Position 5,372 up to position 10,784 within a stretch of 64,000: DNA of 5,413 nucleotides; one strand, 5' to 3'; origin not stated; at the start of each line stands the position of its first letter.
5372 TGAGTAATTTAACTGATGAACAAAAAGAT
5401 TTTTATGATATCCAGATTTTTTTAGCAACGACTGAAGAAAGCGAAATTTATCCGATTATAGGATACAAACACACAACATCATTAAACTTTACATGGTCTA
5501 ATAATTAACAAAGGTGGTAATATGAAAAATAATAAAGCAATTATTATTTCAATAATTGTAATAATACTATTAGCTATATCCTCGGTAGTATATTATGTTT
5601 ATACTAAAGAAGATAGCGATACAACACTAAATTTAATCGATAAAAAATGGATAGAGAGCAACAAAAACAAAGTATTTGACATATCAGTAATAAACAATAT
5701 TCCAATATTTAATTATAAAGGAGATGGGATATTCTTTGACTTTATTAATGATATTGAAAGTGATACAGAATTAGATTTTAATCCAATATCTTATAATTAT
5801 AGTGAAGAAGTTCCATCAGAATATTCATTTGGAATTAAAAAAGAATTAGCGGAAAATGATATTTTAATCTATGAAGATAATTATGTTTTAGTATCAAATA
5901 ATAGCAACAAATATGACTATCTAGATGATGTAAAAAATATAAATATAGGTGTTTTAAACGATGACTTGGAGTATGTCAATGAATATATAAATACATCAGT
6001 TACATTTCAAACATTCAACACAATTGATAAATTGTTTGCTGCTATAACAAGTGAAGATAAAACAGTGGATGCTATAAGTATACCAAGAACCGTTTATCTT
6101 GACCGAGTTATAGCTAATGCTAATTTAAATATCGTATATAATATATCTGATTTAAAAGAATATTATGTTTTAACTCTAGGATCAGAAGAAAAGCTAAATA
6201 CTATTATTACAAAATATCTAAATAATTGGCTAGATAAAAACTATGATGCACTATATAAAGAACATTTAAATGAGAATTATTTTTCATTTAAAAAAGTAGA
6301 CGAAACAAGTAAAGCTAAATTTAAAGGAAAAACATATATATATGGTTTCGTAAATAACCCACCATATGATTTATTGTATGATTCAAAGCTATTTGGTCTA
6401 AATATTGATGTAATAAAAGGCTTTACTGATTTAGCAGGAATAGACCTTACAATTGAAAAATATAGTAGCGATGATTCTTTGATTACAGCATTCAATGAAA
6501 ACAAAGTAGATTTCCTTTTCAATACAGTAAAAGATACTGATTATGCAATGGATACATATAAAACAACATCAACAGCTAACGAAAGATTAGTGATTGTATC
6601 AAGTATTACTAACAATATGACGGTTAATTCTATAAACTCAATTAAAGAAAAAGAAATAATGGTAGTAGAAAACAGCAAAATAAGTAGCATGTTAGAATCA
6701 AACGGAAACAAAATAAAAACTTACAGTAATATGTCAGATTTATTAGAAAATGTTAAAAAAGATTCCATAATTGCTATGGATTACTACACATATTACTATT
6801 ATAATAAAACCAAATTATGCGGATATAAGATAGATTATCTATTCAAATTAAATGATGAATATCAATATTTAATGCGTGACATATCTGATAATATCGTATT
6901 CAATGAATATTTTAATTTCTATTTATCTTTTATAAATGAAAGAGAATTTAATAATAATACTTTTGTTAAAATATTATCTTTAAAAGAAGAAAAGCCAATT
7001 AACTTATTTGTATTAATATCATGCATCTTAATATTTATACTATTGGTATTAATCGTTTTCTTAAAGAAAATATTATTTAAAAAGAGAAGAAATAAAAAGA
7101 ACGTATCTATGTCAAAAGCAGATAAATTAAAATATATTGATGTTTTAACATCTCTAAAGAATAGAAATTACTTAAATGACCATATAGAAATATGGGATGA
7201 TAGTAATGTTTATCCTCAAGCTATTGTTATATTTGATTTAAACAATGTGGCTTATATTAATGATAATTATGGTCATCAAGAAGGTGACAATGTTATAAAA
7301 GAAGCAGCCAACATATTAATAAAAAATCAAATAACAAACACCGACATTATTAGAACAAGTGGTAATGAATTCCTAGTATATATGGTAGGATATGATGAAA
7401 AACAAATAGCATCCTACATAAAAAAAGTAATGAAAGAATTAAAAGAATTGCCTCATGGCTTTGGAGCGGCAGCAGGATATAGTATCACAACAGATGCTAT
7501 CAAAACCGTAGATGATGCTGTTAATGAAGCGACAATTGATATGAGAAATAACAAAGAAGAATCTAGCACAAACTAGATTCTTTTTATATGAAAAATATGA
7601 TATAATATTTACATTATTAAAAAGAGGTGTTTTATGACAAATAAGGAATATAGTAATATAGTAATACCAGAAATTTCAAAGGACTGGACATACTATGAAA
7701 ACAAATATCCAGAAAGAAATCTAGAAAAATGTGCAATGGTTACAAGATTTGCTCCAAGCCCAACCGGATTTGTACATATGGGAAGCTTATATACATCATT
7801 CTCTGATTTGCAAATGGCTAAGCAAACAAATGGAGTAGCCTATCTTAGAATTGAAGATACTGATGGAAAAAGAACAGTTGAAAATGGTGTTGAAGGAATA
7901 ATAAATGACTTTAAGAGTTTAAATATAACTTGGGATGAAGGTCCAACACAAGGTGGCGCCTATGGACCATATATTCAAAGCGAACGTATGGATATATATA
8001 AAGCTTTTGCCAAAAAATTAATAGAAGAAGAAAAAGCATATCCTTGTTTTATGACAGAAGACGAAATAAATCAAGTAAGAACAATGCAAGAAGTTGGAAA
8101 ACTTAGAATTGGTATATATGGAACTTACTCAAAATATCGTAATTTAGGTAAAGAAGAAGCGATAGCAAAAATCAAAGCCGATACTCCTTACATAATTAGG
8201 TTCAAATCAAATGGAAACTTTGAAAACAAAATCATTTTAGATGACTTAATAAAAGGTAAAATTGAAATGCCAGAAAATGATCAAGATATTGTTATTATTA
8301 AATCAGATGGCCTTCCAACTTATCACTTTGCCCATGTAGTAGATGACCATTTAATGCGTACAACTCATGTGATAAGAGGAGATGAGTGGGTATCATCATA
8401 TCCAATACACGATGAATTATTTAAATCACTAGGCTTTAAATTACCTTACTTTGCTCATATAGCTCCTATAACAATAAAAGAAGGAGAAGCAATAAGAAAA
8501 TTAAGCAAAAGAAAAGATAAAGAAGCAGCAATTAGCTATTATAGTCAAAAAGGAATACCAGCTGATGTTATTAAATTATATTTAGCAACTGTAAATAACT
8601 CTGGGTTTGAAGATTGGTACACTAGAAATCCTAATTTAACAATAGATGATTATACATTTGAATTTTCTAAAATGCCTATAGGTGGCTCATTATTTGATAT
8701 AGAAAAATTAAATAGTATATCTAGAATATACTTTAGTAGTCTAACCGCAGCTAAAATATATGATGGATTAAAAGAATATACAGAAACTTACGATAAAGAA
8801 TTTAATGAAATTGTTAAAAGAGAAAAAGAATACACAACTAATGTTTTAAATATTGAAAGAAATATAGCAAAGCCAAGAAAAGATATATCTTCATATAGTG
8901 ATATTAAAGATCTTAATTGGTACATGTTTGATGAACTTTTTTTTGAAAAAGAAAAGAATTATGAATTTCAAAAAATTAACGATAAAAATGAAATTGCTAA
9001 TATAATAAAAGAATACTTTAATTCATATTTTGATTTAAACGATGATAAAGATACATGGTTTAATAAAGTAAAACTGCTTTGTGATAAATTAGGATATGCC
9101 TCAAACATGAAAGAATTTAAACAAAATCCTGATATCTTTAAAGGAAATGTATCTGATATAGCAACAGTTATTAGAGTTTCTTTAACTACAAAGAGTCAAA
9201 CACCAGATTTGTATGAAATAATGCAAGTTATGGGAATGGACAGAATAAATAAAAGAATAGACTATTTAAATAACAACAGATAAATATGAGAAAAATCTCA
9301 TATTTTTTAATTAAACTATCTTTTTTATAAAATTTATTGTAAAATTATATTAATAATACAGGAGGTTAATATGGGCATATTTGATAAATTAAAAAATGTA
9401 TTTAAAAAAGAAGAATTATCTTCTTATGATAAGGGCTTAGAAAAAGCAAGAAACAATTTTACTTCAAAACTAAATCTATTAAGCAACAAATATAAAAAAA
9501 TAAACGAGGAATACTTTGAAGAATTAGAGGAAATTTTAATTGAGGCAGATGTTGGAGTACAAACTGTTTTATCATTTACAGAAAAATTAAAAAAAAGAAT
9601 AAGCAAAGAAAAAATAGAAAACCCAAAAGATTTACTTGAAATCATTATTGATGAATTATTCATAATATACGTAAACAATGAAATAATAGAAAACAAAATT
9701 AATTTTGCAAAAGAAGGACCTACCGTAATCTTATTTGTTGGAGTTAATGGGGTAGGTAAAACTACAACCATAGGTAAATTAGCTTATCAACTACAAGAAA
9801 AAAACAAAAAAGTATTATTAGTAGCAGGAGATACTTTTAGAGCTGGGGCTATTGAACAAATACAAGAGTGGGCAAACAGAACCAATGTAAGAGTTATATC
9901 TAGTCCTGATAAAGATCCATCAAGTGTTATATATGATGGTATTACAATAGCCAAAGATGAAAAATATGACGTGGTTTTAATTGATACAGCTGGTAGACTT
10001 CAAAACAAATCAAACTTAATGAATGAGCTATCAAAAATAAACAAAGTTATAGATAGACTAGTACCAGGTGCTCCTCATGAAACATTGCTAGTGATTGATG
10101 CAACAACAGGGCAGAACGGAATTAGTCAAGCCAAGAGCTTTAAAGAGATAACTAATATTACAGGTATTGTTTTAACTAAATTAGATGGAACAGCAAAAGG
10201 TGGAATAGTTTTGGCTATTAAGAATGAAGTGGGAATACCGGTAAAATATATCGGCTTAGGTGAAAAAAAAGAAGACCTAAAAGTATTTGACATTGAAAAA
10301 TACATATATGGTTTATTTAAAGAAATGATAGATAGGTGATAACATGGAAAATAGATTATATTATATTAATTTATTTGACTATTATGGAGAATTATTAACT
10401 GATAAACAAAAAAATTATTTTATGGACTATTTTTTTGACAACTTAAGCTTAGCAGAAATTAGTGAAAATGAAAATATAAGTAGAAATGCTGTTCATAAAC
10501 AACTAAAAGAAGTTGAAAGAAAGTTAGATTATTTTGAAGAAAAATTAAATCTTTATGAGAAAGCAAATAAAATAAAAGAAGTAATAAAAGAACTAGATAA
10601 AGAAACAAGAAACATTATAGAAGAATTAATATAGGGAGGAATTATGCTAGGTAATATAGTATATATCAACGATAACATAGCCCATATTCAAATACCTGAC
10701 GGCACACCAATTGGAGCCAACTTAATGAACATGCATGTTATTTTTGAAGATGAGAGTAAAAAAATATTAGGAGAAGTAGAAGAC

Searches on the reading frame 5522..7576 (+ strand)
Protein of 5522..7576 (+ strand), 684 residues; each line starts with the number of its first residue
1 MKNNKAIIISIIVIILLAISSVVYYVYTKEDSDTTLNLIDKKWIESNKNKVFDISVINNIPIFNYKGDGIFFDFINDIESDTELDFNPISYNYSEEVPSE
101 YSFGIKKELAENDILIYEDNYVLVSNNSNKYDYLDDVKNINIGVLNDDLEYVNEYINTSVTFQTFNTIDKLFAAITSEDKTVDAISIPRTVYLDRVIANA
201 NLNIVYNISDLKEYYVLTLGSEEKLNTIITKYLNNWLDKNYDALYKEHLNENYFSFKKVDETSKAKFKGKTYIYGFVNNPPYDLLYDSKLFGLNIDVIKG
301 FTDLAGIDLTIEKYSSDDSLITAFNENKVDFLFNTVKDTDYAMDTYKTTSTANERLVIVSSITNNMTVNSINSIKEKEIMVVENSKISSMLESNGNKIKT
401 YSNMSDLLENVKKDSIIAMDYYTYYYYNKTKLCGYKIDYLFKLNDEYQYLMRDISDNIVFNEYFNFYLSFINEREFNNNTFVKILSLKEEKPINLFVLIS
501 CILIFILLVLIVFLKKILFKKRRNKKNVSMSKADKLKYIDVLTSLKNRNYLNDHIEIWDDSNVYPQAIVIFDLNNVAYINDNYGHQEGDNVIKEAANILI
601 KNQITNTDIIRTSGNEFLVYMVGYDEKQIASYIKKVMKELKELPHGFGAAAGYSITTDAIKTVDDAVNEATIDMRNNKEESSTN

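Call 63: search_protein_families(library=pfam, proteins=[window:5522-7576:+], max_evalue=0.00001)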
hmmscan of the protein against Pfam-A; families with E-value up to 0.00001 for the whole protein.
window:5522-7576:+ (684 aa): 1 family
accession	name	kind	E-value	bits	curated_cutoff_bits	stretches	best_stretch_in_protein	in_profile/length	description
PF00990.26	GGDEF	-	2.1e-19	70.3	23.8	1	538-681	2-158/161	Diguanylate cyclase, GGDEF domain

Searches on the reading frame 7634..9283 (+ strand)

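Call 63: search_protein_families(library=pfam, proteins=[window:7634-9283:+], max_evalue=0.00001)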
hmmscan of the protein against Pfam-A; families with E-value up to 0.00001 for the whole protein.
window:7634-9283:+ (549 aa): 2 families
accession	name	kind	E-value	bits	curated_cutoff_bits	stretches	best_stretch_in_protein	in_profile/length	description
PF00749.27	tRNA-synt_1c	-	7e-67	226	23.4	1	35-317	2-272/314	tRNA synthetases class I (E and Q), catalytic domain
PF19269.4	Anticodon_2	-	1.2e-06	29.4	23.6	0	506-543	101-138/141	Anticodon binding domain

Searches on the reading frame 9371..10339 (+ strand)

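Call 63: search_protein_families(library=pfam, proteins=[window:9371-10339:+], max_evalue=0.00001)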
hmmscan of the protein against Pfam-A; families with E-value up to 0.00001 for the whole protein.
window:9371-10339:+ (322 aa): 5 families
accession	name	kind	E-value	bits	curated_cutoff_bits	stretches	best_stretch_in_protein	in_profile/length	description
PF00448.28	SRP54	-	4e-79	265.3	22.7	1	117-316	1-195/196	SRP54-type protein, GTPase domain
PF02881.24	SRP54_N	-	2.5e-15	56.9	22.4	1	30-96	1-75/75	SRP54-type protein, helical bundle domain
PF13401.12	AAA_22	-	2.2e-06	28.5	27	0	116-225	4-109/130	AAA domain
PF04851.21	ResIII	-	2.5e-06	28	22.5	0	103-211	9-114/164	Type III restriction enzyme, res subunit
PF01656.29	CbiA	-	5.1e-06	26.9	25.4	0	127-152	9-34/125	CobQ/CobB/MinD/ParA nucleotide binding domain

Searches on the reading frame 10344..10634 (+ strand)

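Call 42: search_protein_families(library=pfam, proteins=[window:10344-10634:+])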
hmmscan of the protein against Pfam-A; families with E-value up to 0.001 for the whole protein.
window:10344-10634:+ (96 aa): 3 families
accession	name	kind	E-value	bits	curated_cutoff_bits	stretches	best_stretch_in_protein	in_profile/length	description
PF04297.20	UPF0122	-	1.3e-24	86.8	22.7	1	1-89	1-89/101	Putative helix-turn-helix protein, YlxM / p13 like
PF04545.22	Sigma70_r4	-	7.7e-06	25.8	24.1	1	18-61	5-48/50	Sigma-70, region 4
PF08281.18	Sigma70_r4_2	-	2.3e-05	24.4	25.7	1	18-61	11-54/54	Sigma-70, region 4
